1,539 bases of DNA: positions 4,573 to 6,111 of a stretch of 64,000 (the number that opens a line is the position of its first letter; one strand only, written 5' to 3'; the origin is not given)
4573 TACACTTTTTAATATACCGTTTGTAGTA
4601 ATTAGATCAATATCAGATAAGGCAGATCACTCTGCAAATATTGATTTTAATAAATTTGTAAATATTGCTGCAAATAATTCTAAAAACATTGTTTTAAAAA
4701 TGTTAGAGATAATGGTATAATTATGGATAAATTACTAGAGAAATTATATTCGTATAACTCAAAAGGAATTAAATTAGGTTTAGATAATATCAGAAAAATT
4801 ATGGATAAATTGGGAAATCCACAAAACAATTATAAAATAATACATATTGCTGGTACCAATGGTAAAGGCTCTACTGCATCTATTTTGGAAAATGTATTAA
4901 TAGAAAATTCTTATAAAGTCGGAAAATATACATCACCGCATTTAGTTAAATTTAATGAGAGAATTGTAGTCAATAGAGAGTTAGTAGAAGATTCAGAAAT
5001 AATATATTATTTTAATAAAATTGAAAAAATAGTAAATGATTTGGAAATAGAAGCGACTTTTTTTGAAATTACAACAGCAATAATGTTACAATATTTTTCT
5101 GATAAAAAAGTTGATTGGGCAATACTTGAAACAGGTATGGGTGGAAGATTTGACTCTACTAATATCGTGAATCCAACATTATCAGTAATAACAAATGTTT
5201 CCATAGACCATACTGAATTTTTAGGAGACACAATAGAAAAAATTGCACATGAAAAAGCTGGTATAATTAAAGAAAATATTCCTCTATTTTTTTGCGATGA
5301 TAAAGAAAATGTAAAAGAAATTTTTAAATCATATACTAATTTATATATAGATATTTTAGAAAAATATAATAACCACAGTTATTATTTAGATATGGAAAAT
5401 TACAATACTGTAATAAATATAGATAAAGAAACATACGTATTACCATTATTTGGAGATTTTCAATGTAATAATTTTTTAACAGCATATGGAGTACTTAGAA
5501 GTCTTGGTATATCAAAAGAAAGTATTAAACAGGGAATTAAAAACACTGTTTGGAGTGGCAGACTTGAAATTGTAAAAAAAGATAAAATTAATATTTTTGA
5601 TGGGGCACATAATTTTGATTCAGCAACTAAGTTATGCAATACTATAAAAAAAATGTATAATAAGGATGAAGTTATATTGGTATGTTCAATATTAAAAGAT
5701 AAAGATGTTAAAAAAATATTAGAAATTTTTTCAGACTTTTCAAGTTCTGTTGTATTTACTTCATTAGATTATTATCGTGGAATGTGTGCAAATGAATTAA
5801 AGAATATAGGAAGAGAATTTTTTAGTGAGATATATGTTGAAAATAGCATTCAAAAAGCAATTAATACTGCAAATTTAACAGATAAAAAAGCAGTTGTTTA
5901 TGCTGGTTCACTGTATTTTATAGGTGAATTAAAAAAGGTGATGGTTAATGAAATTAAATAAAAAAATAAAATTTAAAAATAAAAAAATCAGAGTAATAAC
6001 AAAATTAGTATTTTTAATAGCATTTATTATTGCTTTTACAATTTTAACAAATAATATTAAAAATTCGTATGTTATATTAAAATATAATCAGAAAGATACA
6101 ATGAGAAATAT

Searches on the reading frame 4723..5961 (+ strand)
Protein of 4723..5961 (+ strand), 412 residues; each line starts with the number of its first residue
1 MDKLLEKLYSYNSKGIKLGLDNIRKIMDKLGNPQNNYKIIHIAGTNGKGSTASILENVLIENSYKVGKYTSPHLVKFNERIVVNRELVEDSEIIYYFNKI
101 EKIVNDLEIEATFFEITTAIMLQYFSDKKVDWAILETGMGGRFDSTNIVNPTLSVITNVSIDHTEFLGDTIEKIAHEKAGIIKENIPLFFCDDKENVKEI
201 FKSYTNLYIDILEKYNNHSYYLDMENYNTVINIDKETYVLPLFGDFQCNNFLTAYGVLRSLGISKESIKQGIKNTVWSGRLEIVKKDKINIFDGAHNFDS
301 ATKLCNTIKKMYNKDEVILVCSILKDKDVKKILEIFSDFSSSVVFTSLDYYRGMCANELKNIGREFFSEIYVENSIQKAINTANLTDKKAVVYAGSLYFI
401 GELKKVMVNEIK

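Call 40: find_encoding_contigs(protein=window:4723-5961:+, flank=5000, max_places=10)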
Protein window:4723-5961:+ (412 aa): 20 contigs read that carry it; 10 places shown.
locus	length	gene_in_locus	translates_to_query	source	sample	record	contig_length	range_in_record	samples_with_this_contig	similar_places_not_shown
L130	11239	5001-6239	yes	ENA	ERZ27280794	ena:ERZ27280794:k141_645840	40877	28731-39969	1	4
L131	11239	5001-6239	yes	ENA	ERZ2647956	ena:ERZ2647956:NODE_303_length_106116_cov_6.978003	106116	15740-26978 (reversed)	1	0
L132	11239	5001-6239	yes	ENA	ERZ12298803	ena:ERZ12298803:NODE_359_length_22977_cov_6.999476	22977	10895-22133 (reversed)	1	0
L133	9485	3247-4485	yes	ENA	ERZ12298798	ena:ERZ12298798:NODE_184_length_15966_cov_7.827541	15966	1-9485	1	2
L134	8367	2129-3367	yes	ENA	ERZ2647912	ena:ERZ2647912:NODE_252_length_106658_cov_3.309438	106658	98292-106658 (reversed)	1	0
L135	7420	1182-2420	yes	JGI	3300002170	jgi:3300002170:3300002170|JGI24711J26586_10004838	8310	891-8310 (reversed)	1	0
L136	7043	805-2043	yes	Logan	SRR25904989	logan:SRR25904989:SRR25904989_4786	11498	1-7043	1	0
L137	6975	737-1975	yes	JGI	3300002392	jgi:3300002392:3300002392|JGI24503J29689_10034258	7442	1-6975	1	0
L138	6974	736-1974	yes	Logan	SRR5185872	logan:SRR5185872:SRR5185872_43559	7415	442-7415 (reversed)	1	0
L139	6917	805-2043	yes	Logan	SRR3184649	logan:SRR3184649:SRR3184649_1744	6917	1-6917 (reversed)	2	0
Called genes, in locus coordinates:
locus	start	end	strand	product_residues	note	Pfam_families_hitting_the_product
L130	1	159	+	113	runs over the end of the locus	PF01740:STAS, PF13466:STAS_2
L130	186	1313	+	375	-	PF00712:DNA_pol3_beta, PF02767:DNA_pol3_beta_2, PF02768:DNA_pol3_beta_3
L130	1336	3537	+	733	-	PF22019:GlgB_N, PF02922:CBM_48, PF00128:Alpha-amylase (weak), PF02806:Alpha-amylase_C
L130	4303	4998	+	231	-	PF01048:PNP_UDP_1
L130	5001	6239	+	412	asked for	PF08245:Mur_ligase_M, PF02875:Mur_ligase_C, PF27239:FOL3_C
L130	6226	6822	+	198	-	PF05036:SPOR (weak)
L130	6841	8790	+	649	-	PF02603:Hpr_kinase_N, PF07475:Hpr_kinase_C, PF02603:Hpr_kinase_N, PF07475:Hpr_kinase_C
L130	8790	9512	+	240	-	PF02811:PHP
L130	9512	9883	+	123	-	PF02152:FolB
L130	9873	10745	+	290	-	PF01288:HPPK, PF04463:2-thiour_desulf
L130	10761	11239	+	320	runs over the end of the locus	PF01368:DHH, PF02272:DHHA1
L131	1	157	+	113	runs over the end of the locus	PF01740:STAS, PF13466:STAS_2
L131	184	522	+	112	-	PF00712:DNA_pol3_beta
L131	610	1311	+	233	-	PF02767:DNA_pol3_beta_2, PF02768:DNA_pol3_beta_3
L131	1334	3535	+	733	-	PF22019:GlgB_N, PF02922:CBM_48, PF00128:Alpha-amylase (weak), PF02806:Alpha-amylase_C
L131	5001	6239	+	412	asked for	PF08245:Mur_ligase_M, PF02875:Mur_ligase_C, PF27239:FOL3_C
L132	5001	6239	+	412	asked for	PF08245:Mur_ligase_M, PF02875:Mur_ligase_C, PF27239:FOL3_C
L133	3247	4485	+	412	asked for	PF08245:Mur_ligase_M, PF02875:Mur_ligase_C, PF27239:FOL3_C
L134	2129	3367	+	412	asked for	PF08245:Mur_ligase_M, PF02875:Mur_ligase_C, PF27239:FOL3_C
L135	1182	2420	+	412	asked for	PF08245:Mur_ligase_M, PF02875:Mur_ligase_C, PF27239:FOL3_C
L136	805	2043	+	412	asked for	PF08245:Mur_ligase_M, PF02875:Mur_ligase_C, PF27239:FOL3_C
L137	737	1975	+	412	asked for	PF08245:Mur_ligase_M, PF02875:Mur_ligase_C, PF27239:FOL3_C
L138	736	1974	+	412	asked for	PF08245:Mur_ligase_M, PF02875:Mur_ligase_C, PF27239:FOL3_C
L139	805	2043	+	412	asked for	PF08245:Mur_ligase_M, PF02875:Mur_ligase_C, PF27239:FOL3_C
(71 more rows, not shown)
